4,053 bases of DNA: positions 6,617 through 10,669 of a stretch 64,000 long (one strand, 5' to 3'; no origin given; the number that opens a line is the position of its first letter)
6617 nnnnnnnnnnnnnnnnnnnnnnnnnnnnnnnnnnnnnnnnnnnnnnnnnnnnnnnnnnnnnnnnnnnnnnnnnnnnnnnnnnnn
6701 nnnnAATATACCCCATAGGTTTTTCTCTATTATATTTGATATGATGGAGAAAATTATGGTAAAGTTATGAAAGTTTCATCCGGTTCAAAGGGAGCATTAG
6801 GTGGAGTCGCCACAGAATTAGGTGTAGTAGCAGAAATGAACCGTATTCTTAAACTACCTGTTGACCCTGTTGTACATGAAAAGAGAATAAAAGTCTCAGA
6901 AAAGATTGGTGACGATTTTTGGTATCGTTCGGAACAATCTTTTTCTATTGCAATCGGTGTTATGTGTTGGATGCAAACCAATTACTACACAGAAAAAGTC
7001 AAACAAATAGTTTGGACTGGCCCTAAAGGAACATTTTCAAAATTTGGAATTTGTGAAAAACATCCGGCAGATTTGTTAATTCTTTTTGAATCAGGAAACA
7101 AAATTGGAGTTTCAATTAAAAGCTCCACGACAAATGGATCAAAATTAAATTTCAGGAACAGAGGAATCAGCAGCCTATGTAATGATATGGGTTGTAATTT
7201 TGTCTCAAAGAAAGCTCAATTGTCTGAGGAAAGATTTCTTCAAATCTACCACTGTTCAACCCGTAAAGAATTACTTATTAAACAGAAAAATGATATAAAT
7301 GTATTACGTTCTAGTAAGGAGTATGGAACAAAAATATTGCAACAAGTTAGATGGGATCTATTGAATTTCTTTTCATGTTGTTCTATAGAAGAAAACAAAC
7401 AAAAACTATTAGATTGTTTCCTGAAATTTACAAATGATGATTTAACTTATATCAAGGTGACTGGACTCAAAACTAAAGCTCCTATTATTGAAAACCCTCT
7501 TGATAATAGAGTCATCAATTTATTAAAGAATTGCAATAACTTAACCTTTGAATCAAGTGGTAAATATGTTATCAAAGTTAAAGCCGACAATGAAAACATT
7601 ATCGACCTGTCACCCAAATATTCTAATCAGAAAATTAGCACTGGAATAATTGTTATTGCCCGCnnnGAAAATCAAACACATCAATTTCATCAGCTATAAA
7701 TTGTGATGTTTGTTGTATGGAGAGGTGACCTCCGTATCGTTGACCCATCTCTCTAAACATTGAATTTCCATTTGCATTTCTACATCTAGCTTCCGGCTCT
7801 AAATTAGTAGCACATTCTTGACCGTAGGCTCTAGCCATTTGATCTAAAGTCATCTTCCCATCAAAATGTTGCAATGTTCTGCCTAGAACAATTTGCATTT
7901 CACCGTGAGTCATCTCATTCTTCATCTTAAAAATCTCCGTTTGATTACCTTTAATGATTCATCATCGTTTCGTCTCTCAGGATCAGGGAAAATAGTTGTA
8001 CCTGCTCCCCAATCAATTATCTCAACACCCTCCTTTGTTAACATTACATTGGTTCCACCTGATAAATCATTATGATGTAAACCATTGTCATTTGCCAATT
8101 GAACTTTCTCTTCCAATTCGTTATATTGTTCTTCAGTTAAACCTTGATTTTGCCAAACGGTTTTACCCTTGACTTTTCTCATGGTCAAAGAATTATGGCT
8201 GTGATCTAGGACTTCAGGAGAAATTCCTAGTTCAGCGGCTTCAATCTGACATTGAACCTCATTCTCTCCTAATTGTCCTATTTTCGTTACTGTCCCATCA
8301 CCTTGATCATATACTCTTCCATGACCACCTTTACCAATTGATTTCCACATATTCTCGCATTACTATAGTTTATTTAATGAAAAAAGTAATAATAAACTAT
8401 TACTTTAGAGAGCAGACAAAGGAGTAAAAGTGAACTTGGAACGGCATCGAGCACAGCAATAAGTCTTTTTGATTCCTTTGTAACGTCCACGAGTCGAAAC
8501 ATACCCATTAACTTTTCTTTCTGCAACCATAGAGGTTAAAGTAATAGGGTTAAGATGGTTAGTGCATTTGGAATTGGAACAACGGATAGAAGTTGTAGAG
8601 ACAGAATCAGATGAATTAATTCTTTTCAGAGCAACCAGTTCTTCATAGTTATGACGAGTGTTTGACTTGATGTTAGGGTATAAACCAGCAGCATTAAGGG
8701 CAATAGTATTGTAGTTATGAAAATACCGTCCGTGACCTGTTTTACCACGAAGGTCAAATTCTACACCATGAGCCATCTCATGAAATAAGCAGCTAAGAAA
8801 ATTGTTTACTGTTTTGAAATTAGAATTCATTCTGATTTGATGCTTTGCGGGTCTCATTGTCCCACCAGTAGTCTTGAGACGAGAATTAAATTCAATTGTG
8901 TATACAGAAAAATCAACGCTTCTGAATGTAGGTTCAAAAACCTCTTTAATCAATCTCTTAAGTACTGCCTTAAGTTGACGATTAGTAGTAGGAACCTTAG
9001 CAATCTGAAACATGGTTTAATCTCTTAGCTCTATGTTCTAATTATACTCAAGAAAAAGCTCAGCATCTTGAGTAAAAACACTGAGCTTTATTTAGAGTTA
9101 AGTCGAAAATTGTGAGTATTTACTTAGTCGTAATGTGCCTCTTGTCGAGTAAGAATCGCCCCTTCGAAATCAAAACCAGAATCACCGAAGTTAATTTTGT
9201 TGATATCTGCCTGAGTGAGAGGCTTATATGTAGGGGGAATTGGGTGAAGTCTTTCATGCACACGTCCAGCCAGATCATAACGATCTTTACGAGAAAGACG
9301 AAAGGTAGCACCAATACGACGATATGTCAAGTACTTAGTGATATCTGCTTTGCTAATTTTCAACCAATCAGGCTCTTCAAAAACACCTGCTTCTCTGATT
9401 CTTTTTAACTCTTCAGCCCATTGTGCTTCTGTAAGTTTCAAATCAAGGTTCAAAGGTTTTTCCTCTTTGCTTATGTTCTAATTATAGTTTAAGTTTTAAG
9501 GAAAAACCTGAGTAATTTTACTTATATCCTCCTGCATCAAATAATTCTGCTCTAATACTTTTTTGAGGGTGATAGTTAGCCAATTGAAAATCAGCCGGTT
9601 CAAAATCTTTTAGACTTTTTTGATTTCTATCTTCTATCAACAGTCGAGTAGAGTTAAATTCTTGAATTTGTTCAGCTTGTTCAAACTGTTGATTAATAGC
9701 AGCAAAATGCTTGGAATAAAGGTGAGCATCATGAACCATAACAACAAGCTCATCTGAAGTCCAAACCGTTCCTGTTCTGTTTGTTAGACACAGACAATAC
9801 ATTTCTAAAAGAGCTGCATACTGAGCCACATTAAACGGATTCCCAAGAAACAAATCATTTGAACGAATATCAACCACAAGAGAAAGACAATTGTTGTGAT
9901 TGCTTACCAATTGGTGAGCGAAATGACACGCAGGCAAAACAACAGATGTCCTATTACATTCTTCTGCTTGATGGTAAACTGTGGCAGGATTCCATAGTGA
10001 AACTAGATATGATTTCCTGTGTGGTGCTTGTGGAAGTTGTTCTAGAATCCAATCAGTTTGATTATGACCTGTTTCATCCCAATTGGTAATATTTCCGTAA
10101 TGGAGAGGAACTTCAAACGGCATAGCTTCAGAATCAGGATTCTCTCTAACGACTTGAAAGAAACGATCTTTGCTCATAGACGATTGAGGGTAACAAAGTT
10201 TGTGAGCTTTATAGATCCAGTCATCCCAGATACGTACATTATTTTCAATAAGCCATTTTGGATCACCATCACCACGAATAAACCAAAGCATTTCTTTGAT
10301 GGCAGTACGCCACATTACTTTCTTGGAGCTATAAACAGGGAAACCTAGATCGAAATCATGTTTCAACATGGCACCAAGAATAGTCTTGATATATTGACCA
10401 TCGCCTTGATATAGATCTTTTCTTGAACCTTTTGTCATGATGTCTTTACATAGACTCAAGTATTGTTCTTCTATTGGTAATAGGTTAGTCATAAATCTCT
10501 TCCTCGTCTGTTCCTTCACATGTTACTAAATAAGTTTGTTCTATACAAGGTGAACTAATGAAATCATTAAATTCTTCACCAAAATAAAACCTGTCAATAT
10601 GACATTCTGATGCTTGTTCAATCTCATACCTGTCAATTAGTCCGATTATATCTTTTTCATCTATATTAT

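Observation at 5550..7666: Plus-strand island of two diverged paralogs with a restriction-endonuclease-like E...PAD...S-x-K core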

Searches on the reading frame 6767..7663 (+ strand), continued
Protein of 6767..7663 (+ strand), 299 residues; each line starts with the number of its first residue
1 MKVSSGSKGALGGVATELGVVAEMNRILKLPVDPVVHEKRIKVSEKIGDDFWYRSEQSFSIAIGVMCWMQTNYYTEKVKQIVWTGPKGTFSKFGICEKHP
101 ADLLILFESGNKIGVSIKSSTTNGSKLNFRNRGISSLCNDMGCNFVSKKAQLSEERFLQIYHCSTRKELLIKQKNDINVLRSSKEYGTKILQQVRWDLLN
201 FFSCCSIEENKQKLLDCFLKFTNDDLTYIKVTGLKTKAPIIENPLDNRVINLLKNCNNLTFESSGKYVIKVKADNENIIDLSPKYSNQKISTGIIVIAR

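Call 54: search_solved_structures(query=A3, max_evalue=10, show_alignments=3)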
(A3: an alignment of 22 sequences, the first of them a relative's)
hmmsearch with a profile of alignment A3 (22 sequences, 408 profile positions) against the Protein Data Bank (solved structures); distinct sequences matched with E-value up to 10: 0.

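Call 55: search_protein_families(library=pfam, alignment_id=A3, max_evalue=5)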
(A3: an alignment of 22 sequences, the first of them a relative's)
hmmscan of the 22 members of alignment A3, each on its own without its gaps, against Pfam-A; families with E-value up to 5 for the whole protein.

A. member 1, L004:2106-3323:+ (406 aa): 4 families
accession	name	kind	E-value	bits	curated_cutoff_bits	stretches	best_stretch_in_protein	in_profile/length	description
PF19782.4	DUF6267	-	1.2e-105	354.4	27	1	13-397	1-373/376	Family of unknown function (DUF6267)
PF12998.12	ING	-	0.0053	17.7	23.9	1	257-330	6-78/102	Inhibitor of growth proteins N-terminal histone-binding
PF18766.7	SWI2_SNF2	-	0.03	14.4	26.7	1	154-195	4-44/221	SWI2/SNF2 ATPase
PF18833.7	TPR_22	-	2.6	8.9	27.2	0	273-303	12-42/92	Tetratricopeptide repeat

B. families by the number of members that match (of 22 scanned): 22 families
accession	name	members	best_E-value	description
PF19782.4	DUF6267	22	2.4e-115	Family of unknown function (DUF6267)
PF18766.7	SWI2_SNF2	4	0.0091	SWI2/SNF2 ATPase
PF02763.20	Diphtheria_C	3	0.19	Diphtheria toxin, C domain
PF18931.5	DUF5680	2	0.041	Domain of unknown function (DUF5680)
PF03722.19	Hemocyanin_N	2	0.043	Hemocyanin, all-alpha domain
PF25358.1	PH_fung_RdRP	2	0.056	Fungal RdRP associated PH-like domain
PF09511.15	RNA_lig_T4_1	1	0.0034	RNA ligase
PF00351.26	Biopterin_H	1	0.0045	Biopterin-dependent aromatic amino acid hydroxylase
PF12998.12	ING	1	0.0053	Inhibitor of growth proteins N-terminal histone-binding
PF11071.14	Nuc_deoxyri_tr3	1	0.033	Nucleoside 2-deoxyribosyltransferase YtoQ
PF11315.13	Med30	1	0.038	Mediator complex subunit 30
PF21855.1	Treslin_STD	1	0.049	Treslin, STD domain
PF09147.15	CarA_N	1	0.065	Carbapenam-3-carboxylate synthase, N-terminal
PF07539.18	UTP20_N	1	0.086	U3 small nucleolar RNA-associated protein 20, N-terminal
PF21544.3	PorZ_N_b_propeller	1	0.098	TSS9, PorZ, N-terminal beta-propeller domain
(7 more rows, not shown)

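Call 72: find_encoding_contigs(protein=P0076, flank=6000, max_places=2)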
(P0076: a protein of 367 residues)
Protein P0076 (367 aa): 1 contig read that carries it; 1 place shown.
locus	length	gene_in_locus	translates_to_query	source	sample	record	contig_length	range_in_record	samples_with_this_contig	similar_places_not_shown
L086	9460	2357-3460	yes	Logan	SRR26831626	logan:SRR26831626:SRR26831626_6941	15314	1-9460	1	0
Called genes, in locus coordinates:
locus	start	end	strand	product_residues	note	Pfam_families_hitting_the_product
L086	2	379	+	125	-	?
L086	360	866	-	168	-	PF00186:DHFR_1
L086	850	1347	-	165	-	PF01467:CTP_transf_like (weak)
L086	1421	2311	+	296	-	-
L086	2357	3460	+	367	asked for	-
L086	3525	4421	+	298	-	-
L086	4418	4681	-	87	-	-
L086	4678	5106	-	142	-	PF00069:Pkinase (weak), PF01636:APH (weak)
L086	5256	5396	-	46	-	-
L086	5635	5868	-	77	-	-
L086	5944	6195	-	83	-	-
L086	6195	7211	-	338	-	PF00303:Thymidylat_synt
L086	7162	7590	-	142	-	-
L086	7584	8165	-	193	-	-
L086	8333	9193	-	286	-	-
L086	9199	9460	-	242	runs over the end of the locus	PF07460:NUMOD3, PF20987:I-TevI_DNA-bd (weak)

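Call 83: search_protein_families(library=phrogs, proteins=[P0016, P0076, L004:2106-3323:+, L039:3588-4748:+, L037:3652-4260:+], max_evalue=0.001)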
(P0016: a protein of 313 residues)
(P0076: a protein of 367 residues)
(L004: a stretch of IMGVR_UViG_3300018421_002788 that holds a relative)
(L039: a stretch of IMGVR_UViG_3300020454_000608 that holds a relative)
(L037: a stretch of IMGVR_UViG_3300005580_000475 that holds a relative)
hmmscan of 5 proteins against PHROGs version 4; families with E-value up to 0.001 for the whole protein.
P0016 (313 aa): 0 families

P0076 (367 aa): 1 family
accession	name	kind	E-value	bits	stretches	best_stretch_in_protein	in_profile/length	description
phrog_2496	-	unknown function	0.00031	20.9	1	132-196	170-227/422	-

L004:2106-3323:+ (406 aa): 1 family
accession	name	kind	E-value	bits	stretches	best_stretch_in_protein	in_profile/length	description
phrog_455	-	unknown function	2.4e-101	342.5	1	9-404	21-340/764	-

L039:3588-4748:+ (387 aa): 6 families
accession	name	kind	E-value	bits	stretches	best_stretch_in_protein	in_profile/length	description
phrog_395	-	other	9.7e-122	408.3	1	71-383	4-304/373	cytidyltransferase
phrog_455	-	unknown function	8e-97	327.5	1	3-385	344-726/764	-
phrog_3041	-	other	7.1e-61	207.4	1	79-344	51-313/678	cytidyltransferase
phrog_4808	-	DNA, RNA and nucleotide metabolism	1.1e-08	35.8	1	281-339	6-64/91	ribonucleotide reductase alpha subunit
phrog_3561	-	unknown function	6.4e-06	26.5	1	6-56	9-59/934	-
phrog_22379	-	unknown function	2.3e-05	24.9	1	288-383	20-103/435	-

L037:3652-4260:+ (203 aa): 1 family
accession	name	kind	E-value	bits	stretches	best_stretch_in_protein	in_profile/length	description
phrog_415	-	other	7.6e-07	30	1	18-175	25-153/218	polynucleotide kinase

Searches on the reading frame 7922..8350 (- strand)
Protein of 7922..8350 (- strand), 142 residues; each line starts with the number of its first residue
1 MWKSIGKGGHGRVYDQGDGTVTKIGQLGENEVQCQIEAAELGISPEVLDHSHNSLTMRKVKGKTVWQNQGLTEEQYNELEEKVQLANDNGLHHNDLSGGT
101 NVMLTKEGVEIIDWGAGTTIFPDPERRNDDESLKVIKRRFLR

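Call 20: search_protein_families(library=pfam, proteins=[window:7922-8350:-], max_evalue=0.001)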
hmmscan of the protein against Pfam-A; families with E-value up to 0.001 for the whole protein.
window:7922-8350:- (142 aa): 1 family
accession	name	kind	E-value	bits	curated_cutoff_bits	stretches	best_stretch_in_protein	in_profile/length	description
PF01163.29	RIO1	-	5.2e-05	23.4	22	1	29-115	56-149/187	RIO domain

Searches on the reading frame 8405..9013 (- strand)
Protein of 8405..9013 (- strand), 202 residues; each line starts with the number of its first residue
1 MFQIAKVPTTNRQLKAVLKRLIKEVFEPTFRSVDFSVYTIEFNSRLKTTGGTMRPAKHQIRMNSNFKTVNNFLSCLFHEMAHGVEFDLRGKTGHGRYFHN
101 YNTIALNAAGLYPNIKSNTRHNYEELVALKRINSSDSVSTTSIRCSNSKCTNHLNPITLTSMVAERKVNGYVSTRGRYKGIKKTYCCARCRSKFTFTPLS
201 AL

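Call 20: search_protein_families(library=pfam, proteins=[window:8405-9013:-], max_evalue=0.001)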
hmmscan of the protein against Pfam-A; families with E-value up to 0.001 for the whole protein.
window:8405-9013:- (202 aa): 1 family
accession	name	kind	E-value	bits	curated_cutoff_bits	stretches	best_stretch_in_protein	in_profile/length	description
PF10263.15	SprT-like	-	8.4e-09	35.7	25.6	1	20-105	3-95/108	SprT-like family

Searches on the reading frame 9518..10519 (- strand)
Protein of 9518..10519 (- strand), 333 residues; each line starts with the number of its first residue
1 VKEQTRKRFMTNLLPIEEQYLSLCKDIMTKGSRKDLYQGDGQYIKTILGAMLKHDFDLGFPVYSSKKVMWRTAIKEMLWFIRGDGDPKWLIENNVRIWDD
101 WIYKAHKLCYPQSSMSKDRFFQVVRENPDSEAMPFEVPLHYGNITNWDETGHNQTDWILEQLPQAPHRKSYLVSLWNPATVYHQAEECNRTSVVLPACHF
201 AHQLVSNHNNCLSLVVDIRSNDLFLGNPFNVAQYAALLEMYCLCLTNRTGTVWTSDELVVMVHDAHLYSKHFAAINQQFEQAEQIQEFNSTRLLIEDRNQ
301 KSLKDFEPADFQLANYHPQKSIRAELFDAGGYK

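Call 20: search_protein_families(library=pfam, proteins=[window:9518-10519:-], max_evalue=0.001)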
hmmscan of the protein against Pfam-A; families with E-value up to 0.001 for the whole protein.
window:9518-10519:- (333 aa): 1 family
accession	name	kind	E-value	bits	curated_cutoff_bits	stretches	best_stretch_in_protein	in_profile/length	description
PF00303.24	Thymidylat_synt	-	3.3e-55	187.5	24.3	1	18-325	1-263/266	Thymidylate synthase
